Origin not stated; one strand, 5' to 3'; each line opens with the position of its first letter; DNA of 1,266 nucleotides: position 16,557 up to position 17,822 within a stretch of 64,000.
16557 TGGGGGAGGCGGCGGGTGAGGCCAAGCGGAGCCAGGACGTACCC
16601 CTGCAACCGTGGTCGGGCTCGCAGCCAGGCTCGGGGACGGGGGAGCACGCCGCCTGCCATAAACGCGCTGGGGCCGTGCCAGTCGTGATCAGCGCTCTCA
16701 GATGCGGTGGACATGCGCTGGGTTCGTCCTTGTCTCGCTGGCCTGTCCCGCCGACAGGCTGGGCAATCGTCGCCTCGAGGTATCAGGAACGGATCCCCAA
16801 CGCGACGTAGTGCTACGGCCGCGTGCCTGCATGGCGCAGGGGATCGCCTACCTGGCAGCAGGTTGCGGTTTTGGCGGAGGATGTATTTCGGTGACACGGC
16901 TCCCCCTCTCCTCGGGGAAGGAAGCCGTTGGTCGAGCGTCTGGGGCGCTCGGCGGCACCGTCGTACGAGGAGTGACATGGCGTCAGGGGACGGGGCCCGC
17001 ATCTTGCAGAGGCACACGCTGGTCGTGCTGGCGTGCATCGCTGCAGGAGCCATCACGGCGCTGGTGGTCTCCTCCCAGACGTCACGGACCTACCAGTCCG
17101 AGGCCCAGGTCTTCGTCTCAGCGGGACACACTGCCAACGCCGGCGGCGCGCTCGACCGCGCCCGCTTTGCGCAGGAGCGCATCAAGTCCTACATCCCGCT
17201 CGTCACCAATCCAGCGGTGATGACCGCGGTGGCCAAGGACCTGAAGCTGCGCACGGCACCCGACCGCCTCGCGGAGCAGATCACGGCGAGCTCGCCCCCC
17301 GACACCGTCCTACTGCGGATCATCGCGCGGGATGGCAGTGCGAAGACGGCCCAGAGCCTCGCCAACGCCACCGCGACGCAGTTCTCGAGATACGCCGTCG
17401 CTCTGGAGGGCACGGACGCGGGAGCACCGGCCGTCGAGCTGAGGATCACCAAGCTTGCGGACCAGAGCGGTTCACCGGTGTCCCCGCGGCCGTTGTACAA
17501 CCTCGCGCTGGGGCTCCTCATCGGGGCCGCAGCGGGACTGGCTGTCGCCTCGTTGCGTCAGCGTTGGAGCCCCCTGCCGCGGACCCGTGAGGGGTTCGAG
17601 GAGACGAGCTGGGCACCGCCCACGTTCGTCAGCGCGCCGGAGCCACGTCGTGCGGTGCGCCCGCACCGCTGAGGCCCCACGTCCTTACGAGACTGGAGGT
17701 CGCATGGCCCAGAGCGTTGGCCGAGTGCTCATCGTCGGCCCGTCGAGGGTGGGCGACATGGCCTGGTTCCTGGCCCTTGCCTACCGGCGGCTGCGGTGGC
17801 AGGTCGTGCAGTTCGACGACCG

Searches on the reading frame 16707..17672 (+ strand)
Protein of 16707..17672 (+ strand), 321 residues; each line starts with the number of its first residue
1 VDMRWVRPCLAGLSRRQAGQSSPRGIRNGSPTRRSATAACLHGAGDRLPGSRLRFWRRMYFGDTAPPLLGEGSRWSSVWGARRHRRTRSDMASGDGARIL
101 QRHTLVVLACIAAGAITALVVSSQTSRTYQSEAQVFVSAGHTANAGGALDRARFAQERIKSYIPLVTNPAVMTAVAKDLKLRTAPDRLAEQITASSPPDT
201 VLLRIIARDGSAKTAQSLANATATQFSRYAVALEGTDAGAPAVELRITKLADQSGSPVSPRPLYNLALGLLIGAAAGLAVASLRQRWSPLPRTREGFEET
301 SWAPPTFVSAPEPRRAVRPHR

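Call 8: search_protein_families(library=pfam, proteins=[window:16707-17672:+], max_evalue=0.001)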
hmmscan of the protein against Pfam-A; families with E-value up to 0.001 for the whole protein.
window:16707-17672:+ (321 aa): 1 family
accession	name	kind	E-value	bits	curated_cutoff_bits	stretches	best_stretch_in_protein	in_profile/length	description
PF02706.20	Wzz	-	0.00014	22.5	25.5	1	98-179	10-91/91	Chain length determinant protein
